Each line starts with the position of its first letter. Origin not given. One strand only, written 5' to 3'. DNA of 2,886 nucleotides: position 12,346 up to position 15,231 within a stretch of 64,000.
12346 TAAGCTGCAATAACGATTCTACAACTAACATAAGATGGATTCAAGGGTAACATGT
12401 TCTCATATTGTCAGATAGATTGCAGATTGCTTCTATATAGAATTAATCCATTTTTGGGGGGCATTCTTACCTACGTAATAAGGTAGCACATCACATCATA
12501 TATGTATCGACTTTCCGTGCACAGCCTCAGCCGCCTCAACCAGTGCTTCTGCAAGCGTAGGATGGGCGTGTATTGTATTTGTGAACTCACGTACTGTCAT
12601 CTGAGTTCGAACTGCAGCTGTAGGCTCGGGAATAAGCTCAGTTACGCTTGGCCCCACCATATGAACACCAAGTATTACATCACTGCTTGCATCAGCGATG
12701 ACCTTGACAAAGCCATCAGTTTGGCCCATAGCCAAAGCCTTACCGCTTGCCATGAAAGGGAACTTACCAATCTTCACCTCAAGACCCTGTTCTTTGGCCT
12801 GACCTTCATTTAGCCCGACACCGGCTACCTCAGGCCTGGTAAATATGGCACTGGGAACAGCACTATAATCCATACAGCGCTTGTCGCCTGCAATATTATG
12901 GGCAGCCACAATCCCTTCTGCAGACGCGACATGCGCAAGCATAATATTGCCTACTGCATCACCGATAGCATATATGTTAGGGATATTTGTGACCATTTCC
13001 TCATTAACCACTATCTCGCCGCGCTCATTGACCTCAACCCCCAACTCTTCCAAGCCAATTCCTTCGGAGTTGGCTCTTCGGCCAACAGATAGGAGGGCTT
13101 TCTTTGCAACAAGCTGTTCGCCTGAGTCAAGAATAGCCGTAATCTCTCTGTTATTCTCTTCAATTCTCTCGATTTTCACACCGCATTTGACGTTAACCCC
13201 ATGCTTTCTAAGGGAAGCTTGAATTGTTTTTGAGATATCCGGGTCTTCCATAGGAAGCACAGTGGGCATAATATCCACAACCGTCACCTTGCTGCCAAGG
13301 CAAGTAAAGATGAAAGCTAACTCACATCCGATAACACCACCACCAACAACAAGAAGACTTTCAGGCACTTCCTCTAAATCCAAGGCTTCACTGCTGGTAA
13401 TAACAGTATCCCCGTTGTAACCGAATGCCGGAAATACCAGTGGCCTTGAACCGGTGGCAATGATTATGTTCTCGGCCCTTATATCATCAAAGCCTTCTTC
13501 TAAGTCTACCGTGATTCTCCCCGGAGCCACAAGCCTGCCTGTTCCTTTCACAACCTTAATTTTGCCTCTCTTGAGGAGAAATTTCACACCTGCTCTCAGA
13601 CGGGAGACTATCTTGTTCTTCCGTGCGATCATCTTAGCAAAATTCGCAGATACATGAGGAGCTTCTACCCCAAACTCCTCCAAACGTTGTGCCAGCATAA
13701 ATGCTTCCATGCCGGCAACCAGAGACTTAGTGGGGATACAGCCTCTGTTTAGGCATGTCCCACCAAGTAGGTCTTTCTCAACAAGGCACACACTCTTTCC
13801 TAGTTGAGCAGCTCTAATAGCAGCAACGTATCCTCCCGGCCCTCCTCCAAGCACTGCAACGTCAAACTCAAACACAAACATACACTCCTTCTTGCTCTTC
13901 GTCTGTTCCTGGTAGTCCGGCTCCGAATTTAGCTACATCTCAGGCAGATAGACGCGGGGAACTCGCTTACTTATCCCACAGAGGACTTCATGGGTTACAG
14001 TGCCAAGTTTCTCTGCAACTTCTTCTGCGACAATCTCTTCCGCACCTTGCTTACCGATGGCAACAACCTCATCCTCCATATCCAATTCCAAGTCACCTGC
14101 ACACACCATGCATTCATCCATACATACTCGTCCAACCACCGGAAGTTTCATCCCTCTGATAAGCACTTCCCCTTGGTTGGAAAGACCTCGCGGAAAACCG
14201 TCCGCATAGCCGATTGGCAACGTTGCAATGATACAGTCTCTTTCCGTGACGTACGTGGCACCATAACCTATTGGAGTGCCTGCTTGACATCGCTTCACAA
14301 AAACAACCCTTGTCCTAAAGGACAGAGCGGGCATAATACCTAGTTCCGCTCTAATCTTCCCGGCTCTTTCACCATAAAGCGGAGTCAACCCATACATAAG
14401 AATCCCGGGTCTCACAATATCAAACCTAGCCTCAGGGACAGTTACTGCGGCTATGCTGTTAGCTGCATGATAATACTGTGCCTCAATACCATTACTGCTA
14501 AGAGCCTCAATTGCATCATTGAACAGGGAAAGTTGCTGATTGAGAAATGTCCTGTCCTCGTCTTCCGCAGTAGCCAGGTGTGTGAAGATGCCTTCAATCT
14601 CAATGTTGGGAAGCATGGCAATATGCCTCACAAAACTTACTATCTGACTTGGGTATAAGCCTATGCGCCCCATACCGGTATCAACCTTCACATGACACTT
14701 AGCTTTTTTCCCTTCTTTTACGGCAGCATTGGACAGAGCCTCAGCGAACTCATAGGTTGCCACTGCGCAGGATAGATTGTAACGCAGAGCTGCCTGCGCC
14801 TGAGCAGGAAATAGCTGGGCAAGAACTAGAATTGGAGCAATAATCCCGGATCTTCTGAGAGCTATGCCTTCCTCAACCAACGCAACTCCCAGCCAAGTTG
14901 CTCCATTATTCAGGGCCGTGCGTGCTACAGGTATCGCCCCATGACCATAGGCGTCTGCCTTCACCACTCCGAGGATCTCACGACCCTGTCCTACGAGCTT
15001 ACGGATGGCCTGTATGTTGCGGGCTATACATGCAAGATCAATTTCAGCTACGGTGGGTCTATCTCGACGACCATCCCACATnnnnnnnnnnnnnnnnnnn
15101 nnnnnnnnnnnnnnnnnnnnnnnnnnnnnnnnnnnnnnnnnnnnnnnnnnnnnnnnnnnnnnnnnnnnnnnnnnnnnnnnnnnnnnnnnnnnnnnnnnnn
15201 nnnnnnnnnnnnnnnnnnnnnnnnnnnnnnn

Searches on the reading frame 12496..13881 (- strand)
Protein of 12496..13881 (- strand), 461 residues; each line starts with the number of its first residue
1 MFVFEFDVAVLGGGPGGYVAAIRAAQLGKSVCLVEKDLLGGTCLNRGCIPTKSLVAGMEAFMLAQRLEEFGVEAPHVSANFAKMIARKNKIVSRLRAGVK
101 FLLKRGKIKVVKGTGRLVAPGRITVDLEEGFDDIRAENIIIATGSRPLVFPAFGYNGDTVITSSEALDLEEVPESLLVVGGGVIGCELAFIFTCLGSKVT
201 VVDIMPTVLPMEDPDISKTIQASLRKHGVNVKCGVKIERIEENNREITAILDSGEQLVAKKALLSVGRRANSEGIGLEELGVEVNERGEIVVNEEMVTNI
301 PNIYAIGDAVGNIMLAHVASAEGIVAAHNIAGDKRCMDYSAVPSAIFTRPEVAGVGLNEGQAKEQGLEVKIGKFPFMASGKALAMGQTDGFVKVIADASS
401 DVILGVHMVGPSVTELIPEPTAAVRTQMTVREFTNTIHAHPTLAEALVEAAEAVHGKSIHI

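Call 28: search_protein_families(library=pfam, proteins=[window:12496-13881:-], max_evalue=0.000001)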
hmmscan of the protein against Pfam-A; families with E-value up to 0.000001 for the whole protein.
window:12496-13881:- (461 aa): 7 families
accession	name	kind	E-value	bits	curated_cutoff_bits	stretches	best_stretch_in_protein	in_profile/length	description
PF07992.20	Pyr_redox_2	-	6.2e-76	256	26.1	1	6-323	1-291/291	Pyridine nucleotide-disulphide oxidoreductase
PF02852.28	Pyr_redox_dim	-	1.3e-39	135.2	25.3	1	342-451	1-110/110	Pyridine nucleotide-disulphide oxidoreductase, dimerisation domain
PF00070.33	Pyr_redox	-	2.5e-23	82.8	22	1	176-248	2-75/82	Pyridine nucleotide-disulphide oxidoreductase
PF13738.12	Pyr_redox_3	-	4.2e-14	52.9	30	1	132-307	121-305/305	Pyridine nucleotide-disulphide oxidoreductase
PF12831.13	FAD_oxidored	-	3.4e-09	36.9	27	1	7-52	1-47/416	FAD dependent oxidoreductase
PF03486.20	HI0933_like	-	4.3e-08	33.3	50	0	7-37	2-32/244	HI0933-like protein Rossmann domain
PF01134.28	GIDA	-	6.3e-08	32.5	22.1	0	7-59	1-51/391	Glucose inhibited division protein A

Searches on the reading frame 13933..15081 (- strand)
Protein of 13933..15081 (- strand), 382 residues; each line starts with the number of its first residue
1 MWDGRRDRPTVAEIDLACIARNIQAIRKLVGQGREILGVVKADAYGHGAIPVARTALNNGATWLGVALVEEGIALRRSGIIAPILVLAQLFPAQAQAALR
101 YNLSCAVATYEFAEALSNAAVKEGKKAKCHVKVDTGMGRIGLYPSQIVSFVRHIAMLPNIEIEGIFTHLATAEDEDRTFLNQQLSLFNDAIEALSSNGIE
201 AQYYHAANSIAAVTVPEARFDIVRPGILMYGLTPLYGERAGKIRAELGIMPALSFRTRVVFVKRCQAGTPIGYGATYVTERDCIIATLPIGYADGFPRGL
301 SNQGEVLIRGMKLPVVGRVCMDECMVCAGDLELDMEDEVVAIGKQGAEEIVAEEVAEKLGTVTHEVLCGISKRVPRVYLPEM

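Call 28: search_protein_families(library=pfam, proteins=[window:13933-15081:-], max_evalue=0.000001)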
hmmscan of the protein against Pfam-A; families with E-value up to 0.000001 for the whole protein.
window:13933-15081:- (382 aa): 2 families
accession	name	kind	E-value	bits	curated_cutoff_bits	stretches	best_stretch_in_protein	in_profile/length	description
PF01168.26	Ala_racemase_N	-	6.4e-72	242.3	24.1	1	14-234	1-220/220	Alanine racemase, N-terminal domain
PF00842.27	Ala_racemase_C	-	9e-45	151.8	25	1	252-378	1-127/127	Alanine racemase, C-terminal domain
